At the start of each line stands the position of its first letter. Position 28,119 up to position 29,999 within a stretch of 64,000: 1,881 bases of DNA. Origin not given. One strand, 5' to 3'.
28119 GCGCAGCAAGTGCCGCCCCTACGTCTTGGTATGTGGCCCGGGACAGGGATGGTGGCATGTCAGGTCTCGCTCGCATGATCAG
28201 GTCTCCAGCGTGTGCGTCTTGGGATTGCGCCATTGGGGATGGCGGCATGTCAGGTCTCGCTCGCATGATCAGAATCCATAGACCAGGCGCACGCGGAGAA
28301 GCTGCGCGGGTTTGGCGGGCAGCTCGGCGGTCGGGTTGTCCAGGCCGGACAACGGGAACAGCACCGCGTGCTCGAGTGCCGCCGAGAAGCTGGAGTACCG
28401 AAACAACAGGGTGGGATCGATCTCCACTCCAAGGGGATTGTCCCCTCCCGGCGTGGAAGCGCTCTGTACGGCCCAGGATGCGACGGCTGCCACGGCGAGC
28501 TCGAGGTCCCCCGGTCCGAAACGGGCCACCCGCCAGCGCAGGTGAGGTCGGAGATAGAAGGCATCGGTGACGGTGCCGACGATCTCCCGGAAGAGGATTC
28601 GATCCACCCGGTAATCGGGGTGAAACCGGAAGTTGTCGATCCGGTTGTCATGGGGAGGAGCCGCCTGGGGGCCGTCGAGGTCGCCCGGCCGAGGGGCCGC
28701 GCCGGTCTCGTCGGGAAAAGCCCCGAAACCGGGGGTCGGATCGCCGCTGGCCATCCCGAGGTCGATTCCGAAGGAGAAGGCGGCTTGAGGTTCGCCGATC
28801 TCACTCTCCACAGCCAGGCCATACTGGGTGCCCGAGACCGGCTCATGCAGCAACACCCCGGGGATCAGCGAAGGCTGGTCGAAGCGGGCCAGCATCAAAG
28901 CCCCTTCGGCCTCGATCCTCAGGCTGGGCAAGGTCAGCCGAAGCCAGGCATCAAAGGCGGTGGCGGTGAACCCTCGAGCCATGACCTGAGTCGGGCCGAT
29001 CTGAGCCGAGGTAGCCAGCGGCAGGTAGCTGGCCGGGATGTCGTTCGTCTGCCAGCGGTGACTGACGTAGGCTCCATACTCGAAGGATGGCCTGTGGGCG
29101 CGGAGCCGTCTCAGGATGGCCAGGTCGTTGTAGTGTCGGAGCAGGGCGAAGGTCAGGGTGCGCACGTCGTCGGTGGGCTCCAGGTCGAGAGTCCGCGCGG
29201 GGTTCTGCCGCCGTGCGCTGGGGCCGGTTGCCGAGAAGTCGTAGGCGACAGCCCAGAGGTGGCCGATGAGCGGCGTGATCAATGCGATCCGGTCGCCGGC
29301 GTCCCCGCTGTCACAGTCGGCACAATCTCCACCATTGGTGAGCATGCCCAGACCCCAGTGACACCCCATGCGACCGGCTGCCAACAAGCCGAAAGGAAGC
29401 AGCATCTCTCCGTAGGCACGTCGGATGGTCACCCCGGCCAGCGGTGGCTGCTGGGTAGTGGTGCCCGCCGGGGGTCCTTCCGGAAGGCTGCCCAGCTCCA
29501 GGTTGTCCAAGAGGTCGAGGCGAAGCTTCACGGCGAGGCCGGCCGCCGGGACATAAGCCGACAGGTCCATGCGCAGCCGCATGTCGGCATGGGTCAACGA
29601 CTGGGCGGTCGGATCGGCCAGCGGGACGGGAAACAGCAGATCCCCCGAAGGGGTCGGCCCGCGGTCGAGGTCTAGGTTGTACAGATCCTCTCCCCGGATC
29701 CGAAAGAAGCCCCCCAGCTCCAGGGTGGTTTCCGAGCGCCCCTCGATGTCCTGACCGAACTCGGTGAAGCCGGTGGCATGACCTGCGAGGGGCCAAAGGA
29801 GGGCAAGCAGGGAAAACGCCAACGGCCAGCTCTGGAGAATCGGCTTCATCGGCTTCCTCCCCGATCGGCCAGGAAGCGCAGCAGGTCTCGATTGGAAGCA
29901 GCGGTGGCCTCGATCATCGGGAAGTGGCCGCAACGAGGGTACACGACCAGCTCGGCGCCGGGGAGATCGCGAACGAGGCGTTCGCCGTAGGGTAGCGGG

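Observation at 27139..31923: Four-gene envelope operon with translationally coupled ATGA overlaps, bracketed by paralogous lipoproteins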

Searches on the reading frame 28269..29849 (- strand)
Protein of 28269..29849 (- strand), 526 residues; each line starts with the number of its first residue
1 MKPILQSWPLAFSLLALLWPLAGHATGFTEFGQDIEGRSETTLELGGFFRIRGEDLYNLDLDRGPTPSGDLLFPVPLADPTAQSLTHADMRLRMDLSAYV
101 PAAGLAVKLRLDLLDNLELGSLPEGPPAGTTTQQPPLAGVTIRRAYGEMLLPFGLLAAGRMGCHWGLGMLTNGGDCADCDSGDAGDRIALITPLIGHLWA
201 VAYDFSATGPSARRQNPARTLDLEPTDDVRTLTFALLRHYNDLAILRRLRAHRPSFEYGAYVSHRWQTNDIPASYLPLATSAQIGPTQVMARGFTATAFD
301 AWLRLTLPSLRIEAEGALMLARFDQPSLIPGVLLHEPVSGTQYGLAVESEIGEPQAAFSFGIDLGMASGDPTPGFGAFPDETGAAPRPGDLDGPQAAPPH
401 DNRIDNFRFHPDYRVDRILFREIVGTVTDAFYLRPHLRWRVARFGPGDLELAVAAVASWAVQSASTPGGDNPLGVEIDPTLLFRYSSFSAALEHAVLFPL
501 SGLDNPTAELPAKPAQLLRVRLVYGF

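Call 3: search_protein_families(library=pfam, proteins=[window:28269-29849:-], max_evalue=0.1)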
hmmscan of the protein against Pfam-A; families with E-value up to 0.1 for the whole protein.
window:28269-29849:- (526 aa): 0 families

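Call 4: search_protein_families(library=ncbifam, proteins=[window:28269-29849:-], max_evalue=0.1)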
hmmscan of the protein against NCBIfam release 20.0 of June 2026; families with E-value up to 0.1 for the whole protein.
window:28269-29849:- (526 aa): 1 family
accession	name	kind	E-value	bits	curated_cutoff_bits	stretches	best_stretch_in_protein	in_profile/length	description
TIGR04551.1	TIGR04551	subfamily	3.8e-101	339.5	300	1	43-526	1-519/519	TIGR04551 family protein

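Call 11: find_homologous_proteins(query=window:28269-29849:-, max_evalue=0.001)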
Query window:28269-29849:- (526 aa): 1317 proteins with E <= 0.001 among 8000 candidates; the best 120 are listed.
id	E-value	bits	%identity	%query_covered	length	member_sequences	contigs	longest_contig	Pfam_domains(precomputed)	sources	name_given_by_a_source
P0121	0.0e+0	1198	100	100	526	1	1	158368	-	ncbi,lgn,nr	ncbi:MAG: TIGR04551 family protein [Bradymonadales bacterium]|nr:TIGR04551 family protein [Bradymona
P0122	7.9e-220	749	64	99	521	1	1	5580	-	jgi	jgi:uncharacterized protein (TIGR04551 family)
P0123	5.7e-219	747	67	95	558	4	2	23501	-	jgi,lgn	jgi:uncharacterized protein (TIGR04551 family)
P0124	1.1e-216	739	64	98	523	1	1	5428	-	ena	-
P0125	2.0e-213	728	65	95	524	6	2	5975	-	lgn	-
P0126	1.1e-212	726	63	98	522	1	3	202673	-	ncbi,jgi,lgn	jgi:uncharacterized protein (TIGR04551 family)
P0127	1.2e-211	722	62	98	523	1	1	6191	-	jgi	jgi:uncharacterized protein (TIGR04551 family)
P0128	3.4e-210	718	63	98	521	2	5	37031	-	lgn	-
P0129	7.7e-210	716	63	96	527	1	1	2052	-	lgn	-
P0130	8.6e-209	713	63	96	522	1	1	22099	-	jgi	jgi:uncharacterized protein (TIGR04551 family)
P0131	1.2e-207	709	63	95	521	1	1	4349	-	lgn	-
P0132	1.6e-207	709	64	95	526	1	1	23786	-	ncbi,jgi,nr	ncbi:MAG: TIGR04551 family protein [Deltaproteobacteria bacterium]|nr:TIGR04551 family protein [Delt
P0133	2.2e-207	708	63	95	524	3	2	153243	-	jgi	jgi:uncharacterized protein (TIGR04551 family)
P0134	9.1e-207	706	63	96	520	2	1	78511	-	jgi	jgi:uncharacterized protein (TIGR04551 family)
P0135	9.5e-206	703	61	96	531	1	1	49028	-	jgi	jgi:uncharacterized protein (TIGR04551 family)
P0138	3.3e-205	701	63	95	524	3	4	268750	-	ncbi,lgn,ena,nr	ncbi:MAG TPA: TIGR04551 family protein [Myxococcota bacterium]|nr:TIGR04551 family protein [Myxococc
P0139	3.4e-205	701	63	98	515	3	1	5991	-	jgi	jgi:uncharacterized protein (TIGR04551 family)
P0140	3.8e-205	701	60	98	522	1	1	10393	-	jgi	jgi:uncharacterized protein (TIGR04551 family)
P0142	9.2e-205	700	60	99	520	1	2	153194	-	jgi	jgi:uncharacterized protein (TIGR04551 family)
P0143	1.9e-204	699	60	96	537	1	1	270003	-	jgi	jgi:uncharacterized protein (TIGR04551 family)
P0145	3.4e-204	698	61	98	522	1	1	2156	-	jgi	jgi:uncharacterized protein (TIGR04551 family)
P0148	2.4e-203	695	61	98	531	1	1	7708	-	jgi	jgi:uncharacterized protein (TIGR04551 family)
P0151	8.5e-203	693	60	97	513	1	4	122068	-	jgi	jgi:uncharacterized protein (TIGR04551 family)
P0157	3.3e-202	691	59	96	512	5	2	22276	-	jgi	jgi:uncharacterized protein (TIGR04551 family)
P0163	3.3e-200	685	62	95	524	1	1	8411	-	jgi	jgi:uncharacterized protein (TIGR04551 family)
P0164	4.2e-200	684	61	95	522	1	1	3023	-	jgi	jgi:uncharacterized protein (TIGR04551 family)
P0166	6.4e-200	684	60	96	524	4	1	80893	-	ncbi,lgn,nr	ncbi:MAG: TIGR04551 family protein [Myxococcales bacterium]|nr:TIGR04551 family protein [Myxococcale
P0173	7.5e-199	680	61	97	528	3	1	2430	-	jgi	jgi:uncharacterized protein (TIGR04551 family)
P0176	1.6e-198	679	59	97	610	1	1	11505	-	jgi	jgi:uncharacterized protein (TIGR04551 family)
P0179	7.8e-198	677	58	98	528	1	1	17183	-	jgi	jgi:uncharacterized protein (TIGR04551 family)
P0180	1.2e-197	676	59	99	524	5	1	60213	-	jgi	jgi:uncharacterized protein (TIGR04551 family)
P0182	2.2e-197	675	59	95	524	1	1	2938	-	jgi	jgi:uncharacterized protein (TIGR04551 family)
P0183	3.3e-197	675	59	95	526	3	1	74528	-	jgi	jgi:uncharacterized protein (TIGR04551 family)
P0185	2.1e-196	672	61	95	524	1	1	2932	-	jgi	jgi:uncharacterized protein (TIGR04551 family)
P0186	2.2e-196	672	59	98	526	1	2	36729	-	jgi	jgi:uncharacterized protein (TIGR04551 family)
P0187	2.5e-196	672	60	95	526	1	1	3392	-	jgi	jgi:uncharacterized protein (TIGR04551 family)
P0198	2.2e-195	669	61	95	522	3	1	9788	-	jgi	jgi:uncharacterized protein (TIGR04551 family)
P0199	2.3e-195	669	60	98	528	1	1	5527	-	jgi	jgi:uncharacterized protein (TIGR04551 family)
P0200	3.0e-195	668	59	95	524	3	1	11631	-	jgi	jgi:uncharacterized protein (TIGR04551 family)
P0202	4.2e-195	668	62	96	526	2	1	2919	-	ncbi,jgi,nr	ncbi:MAG: TIGR04551 family protein [Deltaproteobacteria bacterium]|nr:TIGR04551 family protein [Delt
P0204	6.4e-195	667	61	95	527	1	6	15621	-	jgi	jgi:uncharacterized protein (TIGR04551 family)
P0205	7.3e-195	667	60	100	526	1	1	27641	-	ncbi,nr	ncbi:MAG: TIGR04551 family protein [Deltaproteobacteria bacterium]|nr:TIGR04551 family protein [Delt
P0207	8.9e-195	667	58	97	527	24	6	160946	-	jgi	jgi:uncharacterized protein (TIGR04551 family)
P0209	1.1e-194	666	59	95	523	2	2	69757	-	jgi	jgi:uncharacterized protein (TIGR04551 family)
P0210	1.2e-194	666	60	96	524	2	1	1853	-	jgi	jgi:uncharacterized protein (TIGR04551 family)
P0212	1.3e-194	666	61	96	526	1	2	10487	-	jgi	jgi:uncharacterized protein (TIGR04551 family)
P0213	1.5e-194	666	57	98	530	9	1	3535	-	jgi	jgi:uncharacterized protein (TIGR04551 family)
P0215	1.6e-194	666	59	99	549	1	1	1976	-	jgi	jgi:uncharacterized protein (TIGR04551 family)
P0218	2.3e-194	665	57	98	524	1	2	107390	-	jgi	jgi:uncharacterized protein (TIGR04551 family)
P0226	8.2e-194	664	60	95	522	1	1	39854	-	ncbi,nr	ncbi:MAG: TIGR04551 family protein [Myxococcales bacterium]|nr:TIGR04551 family protein [Myxococcale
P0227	9.4e-194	663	60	96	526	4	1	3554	-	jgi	jgi:uncharacterized protein (TIGR04551 family)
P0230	2.4e-193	662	59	95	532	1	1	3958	-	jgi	jgi:uncharacterized protein (TIGR04551 family)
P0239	6.9e-193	660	59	96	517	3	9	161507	-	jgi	jgi:uncharacterized protein (TIGR04551 family)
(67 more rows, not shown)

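Call 13: find_encoding_contigs(protein=P0138, flank=8000, max_places=3)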
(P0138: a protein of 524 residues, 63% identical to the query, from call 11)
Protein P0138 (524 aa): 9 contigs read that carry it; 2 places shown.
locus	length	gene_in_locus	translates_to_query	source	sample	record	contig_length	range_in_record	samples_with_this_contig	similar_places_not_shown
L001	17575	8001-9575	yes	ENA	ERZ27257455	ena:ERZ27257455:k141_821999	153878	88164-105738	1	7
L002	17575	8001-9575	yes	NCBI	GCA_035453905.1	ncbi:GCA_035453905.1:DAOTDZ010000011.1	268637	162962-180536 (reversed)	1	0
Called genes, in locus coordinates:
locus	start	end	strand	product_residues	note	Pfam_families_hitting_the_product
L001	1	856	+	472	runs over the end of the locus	PF19335:HMBD, PF25919:BSH_CusB, PF25973:BSH_CzcB, PF25869:3HB_CusB (weak), PF25954:Beta-barrel_RND_2, PF25975:CzcB_C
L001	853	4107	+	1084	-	PF00873:ACR_tran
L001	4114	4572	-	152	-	PF07879:PHB_acc_N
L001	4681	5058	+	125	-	-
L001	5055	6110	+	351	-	PF11339:DUF3141, PF00561:Abhydrolase_1, PF06850:PHB_depo_C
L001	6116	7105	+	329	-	-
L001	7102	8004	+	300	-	PF00561:Abhydrolase_1, PF12146:Hydrolase_4, PF12697:Abhydrolase_6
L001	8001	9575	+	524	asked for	-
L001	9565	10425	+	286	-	-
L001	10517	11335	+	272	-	-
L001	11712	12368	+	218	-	PF13489:Methyltransf_23, PF01135:PCMT (weak), PF01209:Ubie_methyltran, PF24675:NpmA (weak), PF13847:Methyltransf_31, PF08241:Methyltransf_11, PF08242:Methyltransf_12, PF13649:Methyltransf_25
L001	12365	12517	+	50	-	-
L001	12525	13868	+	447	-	PF04055:Radical_SAM, PF13353:Fer4_12 (weak)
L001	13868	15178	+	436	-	PF00085:Thioredoxin, PF13098:Thioredoxin_2 (faint), PF01946:Thi4 (faint), PF07992:Pyr_redox_2, PF13738:Pyr_redox_3, PF00070:Pyr_redox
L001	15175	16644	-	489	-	-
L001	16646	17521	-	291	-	PF11684:DUF3280 (weak)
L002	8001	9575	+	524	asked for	-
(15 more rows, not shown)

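Call 14: find_encoding_contigs(protein=P0166, flank=8000, max_places=3)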
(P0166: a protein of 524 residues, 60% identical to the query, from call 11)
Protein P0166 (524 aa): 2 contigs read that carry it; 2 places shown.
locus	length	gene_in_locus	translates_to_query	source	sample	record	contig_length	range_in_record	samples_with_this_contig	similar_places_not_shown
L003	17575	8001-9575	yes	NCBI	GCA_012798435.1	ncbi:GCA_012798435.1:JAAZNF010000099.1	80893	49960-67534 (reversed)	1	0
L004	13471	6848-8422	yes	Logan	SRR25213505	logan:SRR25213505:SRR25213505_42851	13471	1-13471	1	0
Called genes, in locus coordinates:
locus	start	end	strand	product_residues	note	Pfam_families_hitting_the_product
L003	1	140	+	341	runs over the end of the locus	PF00155:Aminotran_1_2, PF01212:Beta_elim_lyase, PF01041:DegT_DnrJ_EryC1 (weak), PF01276:OKR_DC_1 (weak), PF01053:Cys_Met_Meta_PP (weak)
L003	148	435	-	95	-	-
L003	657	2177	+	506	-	PF00501:AMP-binding, PF13193:AMP-binding_C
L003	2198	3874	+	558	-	PF00561:Abhydrolase_1, PF12146:Hydrolase_4 (faint)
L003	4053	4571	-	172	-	PF07879:PHB_acc_N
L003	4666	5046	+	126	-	-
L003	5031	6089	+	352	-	PF12697:Abhydrolase_6 (weak), PF00561:Abhydrolase_1, PF11339:DUF3141, PF06850:PHB_depo_C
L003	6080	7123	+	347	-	-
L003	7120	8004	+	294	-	PF12146:Hydrolase_4, PF00561:Abhydrolase_1, PF12697:Abhydrolase_6, PF08386:Abhydrolase_4 (weak)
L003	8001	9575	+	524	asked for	-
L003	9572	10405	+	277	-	-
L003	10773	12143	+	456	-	PF00209:SNF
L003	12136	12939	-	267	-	PF02649:GCHY-1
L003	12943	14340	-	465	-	PF07690:MFS_1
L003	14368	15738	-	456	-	PF00483:NTP_transferase, PF01128:IspD (faint), PF12804:NTP_transf_3, PF25084:LbH_EIF2B, PF25087:GMPPB_C, PF00132:Hexapep, PF14602:Hexapep_2 (weak)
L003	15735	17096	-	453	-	PF00675:Peptidase_M16 (weak), PF05193:Peptidase_M16_C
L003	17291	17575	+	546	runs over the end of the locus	PF16656:Pur_ac_phosph_N, PF00149:Metallophos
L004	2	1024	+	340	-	?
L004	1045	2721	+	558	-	PF00561:Abhydrolase_1, PF12146:Hydrolase_4 (faint)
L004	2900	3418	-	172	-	PF07879:PHB_acc_N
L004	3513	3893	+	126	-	-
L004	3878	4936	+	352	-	PF12697:Abhydrolase_6 (weak), PF00561:Abhydrolase_1, PF11339:DUF3141, PF06850:PHB_depo_C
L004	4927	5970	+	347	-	-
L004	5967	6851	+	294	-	PF12146:Hydrolase_4, PF00561:Abhydrolase_1, PF12697:Abhydrolase_6, PF08386:Abhydrolase_4 (weak)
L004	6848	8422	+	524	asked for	-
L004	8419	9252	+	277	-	-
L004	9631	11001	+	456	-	PF00209:SNF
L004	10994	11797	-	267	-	PF02649:GCHY-1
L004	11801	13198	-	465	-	PF07690:MFS_1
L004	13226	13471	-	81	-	?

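Call 15: search_protein_families(library=pfam, proteins=[L001:4681-5058:+, L001:5055-6110:+, L001:6116-7105:+, L001:9565-10425:+, L001:10517-11335:+], max_evalue=0.01)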
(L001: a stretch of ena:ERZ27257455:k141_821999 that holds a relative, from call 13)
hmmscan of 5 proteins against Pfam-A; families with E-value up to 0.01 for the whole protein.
L001:4681-5058:+ (125 aa): 1 family
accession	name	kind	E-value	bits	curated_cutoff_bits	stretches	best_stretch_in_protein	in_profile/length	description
PF09548.15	Spore_III_AB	-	0.0055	17.2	32.5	0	23-100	81-158/170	Stage III sporulation protein AB (spore_III_AB)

L001:5055-6110:+ (351 aa): 4 families
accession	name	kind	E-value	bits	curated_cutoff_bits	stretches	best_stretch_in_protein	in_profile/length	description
PF11339.14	DUF3141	-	6.1e-20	71.8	29.7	1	59-302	67-317/582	Protein of unknown function (DUF3141)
PF06850.17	PHB_depo_C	-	3.6e-12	46.6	27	1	210-342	58-197/203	PHB de-polymerase C-terminus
PF00561.26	Abhydrolase_1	-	6e-10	39.6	25.8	1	113-324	55-239/245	alpha/beta hydrolase fold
PF12146.15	Hydrolase_4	-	0.0058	16.4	27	0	130-314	77-222/239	Serine aminopeptidase, S33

L001:6116-7105:+ (329 aa): 0 families

L001:9565-10425:+ (286 aa): 0 families

L001:10517-11335:+ (272 aa): 0 families

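Call 16: search_protein_families(library=ncbifam, proteins=[L001:4681-5058:+, L001:5055-6110:+, L001:6116-7105:+, L001:9565-10425:+, L001:10517-11335:+], max_evalue=0.01)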
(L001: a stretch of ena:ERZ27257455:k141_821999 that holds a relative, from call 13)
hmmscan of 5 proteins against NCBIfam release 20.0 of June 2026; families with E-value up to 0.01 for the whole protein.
L001:4681-5058:+ (125 aa): 0 families

L001:5055-6110:+ (351 aa): 11 families
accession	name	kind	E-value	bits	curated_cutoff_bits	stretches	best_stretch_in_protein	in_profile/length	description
TIGR01836.1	PHA_synth_III_C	subfamily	6.4e-36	124.1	365.3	1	58-345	60-348/350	class III poly(R)-hydroxyalkanoic acid synthase subunit PhaC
TIGR01838.1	PHA_synth_I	subfamily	1.1e-24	86.8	622.65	1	54-314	182-446/532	class I poly(R)-hydroxyalkanoic acid synthase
TIGR01849.1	PHB_depoly_PhaZ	subfamily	2.8e-17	62.6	300.75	1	41-342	80-401/406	polyhydroxyalkanoate depolymerase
NF005898.0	PRK07868.1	equivalog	6.9e-16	57.2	925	1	35-344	37-358/994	acyl-CoA synthetase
TIGR01839.1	PHA_synth_II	subfamily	3.5e-13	48.5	855.4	1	62-307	217-465/560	class II poly(R)-hydroxyalkanoic acid synthase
TIGR02427.1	protocat_pcaD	equivalog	1.1e-05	25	255.85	1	279-328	189-237/251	3-oxoadipate enol-lactonase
NF051488.1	bifunc_PcaDC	exception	4.5e-05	22.7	390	0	278-315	188-225/375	bifunctional 3-oxoadipate enol-lactonase/4-carboxymuconolactone decarboxylase PcaDC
NF052610.1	macro_16_ester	equivalog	9.8e-05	21.8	420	1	104-162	71-127/281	alpha/beta fold macrolide esterase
NF053683.1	esterase_mleBRB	exception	0.00045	19.9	585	1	104-170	71-134/280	BRB family alpha/beta fold macrolide esterase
NF033124.1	estX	equivalog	0.00087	18.5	600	1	113-162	80-127/280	macrolide esterase EstX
TIGR01738.1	bioH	equivalog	0.0024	17.5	206.95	0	279-316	184-221/245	pimeloyl-ACP methyl ester esterase BioH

L001:6116-7105:+ (329 aa): 0 families

L001:9565-10425:+ (286 aa): 0 families

L001:10517-11335:+ (272 aa): 0 families

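Call 18: find_related_loci(query=A2, collection=genome_contigs, flank=10000)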
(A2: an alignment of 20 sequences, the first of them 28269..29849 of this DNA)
Query A2 (526 aa) in genome_contigs; peptide patterns used: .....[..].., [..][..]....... (x = any residue, [..] = any of these).
308 stretches matched a pattern; 270 encode a relative of the query (tblastn E <= 1e-3); the best 80 are kept; 80 distinct loci.
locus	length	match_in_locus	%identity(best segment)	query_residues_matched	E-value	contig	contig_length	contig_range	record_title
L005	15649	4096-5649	66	15-526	0e+0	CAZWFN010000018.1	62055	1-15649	MAG TPA_asm: uncultured Myxococcales bacterium isolate SRP332253_co1_126 genome assembly, contig: NODE_469_length_62055_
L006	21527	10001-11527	66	19-526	0e+0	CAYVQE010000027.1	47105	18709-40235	MAG TPA_asm: uncultured Myxococcales bacterium isolate SRP141376_co4_87 genome assembly, contig: NODE_1362_length_47105_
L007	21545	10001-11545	63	13-526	0e+0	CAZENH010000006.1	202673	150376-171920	MAG TPA_asm: uncultured Myxococcales bacterium isolate binchicken_co150_700 genome assembly, contig: NODE_42_length_2026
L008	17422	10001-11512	64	25-526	0e+0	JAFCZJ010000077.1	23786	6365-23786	MAG: Deltaproteobacteria bacterium isolate AB_03_Bin_195 AB_03_Bin_195_scaffold_1081, whole genome shotgun sequence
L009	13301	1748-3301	62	11-526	0e+0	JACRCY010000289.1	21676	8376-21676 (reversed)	MAG: Deltaproteobacteria bacterium isolate NC_groundwater_1658_Pr3_B-0.1um_72_13 SR-2_scaffold_141_1769134, whole genome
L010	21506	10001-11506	63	26-526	0e+0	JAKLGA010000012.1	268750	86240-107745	MAG: Myxococcota bacterium isolate RA.bin29 RA.bin29_12, whole genome shotgun sequence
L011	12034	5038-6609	60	2-526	0e+0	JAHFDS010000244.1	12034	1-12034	MAG: Myxococcales bacterium isolate nzgw250 NODE_3609_length_12035_cov_4.292765, whole genome shotgun sequence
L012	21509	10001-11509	62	24-526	0e+0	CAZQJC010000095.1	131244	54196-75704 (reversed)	MAG TPA_asm: uncultured Myxococcales bacterium isolate binchicken_co200_39 genome assembly, contig: k141_37590, whole ge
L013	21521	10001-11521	59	20-526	0e+0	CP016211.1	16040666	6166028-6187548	Minicystis rosea strain DSM 24000 chromosome, complete genome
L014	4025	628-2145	63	22-526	0e+0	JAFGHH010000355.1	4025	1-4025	MAG: Deltaproteobacteria bacterium isolate Zod_Metabat.1445 k87_6625299, whole genome shotgun sequence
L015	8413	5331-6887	57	11-526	0e+0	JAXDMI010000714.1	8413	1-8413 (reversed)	MAG: Myxococcales bacterium isolate BP_638 scaffold_856110, whole genome shotgun sequence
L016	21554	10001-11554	58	11-526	0e+0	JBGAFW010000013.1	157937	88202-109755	MAG: Labilithrix sp. isolate MAG_MBR_H125.011 MBRH125-11_opera_contig_586, whole genome shotgun sequence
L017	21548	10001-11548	57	14-526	0e+0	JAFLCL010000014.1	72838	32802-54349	MAG: Deltaproteobacteria bacterium isolate UWPOB_DELTA5 gnl_X_FKCMEJAL_14, whole genome shotgun sequence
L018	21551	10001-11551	57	10-526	0e+0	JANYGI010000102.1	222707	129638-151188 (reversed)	MAG: Byssovorax sp. isolate 341R_metabinner_12 341R_k141_91202, whole genome shotgun sequence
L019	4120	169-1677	60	24-526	0e+0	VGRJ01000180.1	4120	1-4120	MAG: Deltaproteobacteria bacterium isolate K_DeepCast_35m_m2_009 K_DeepCast_35m_m2_009_Ga0194129_10034787, whole genome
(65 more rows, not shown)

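Call 26: find_encoding_contigs(protein=P0143, flank=10000, max_places=2)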
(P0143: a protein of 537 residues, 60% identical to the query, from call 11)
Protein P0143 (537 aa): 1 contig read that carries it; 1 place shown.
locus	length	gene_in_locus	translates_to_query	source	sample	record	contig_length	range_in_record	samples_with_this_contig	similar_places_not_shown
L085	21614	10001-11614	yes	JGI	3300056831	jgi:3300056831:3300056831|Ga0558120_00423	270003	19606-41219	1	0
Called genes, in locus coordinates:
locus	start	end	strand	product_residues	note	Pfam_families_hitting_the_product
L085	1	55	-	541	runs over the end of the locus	PF00732:GMC_oxred_N, PF00890:FAD_binding_2 (weak), PF05199:GMC_oxred_C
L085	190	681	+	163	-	-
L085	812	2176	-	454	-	PF00270:DEAD, PF00271:Helicase_C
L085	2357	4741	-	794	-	PF00580:UvrD-helicase, PF13245:AAA_19, PF13604:AAA_30 (faint), PF01443:Viral_helicase1 (faint), PF13361:UvrD_C, PF13538:UvrD_C_2, PF21196:PcrA_UvrD_tudor (weak)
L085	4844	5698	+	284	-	-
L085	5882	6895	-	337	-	PF00561:Abhydrolase_1, PF12146:Hydrolase_4 (faint)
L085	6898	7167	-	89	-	-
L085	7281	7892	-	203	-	PF07879:PHB_acc_N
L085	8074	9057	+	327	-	-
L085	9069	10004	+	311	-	PF00561:Abhydrolase_1, PF12146:Hydrolase_4, PF12697:Abhydrolase_6, PF08386:Abhydrolase_4 (weak)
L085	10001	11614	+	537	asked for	-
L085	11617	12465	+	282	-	-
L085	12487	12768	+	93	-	-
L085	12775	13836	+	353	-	PF00501:AMP-binding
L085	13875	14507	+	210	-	PF23562:AMP-binding_C_3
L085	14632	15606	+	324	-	PF00561:Abhydrolase_1, PF12146:Hydrolase_4 (weak)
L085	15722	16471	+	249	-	PF00106:adh_short, PF08659:KR, PF13561:adh_short_C2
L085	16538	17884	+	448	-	-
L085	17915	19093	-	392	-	PF13458:Peripla_BP_6, PF13433:Peripla_BP_5, PF01094:ANF_receptor, PF13433:Peripla_BP_5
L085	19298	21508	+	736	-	PF01071:GARS_A (faint), PF02222:ATP-grasp (faint), PF02786:CPSase_L_D2 (faint), PF07478:Dala_Dala_lig_C, PF02655:ATP-grasp_3 (weak), PF07478:Dala_Dala_lig_C, PF13535:ATP-grasp_4 (weak)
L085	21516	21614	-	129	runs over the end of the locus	-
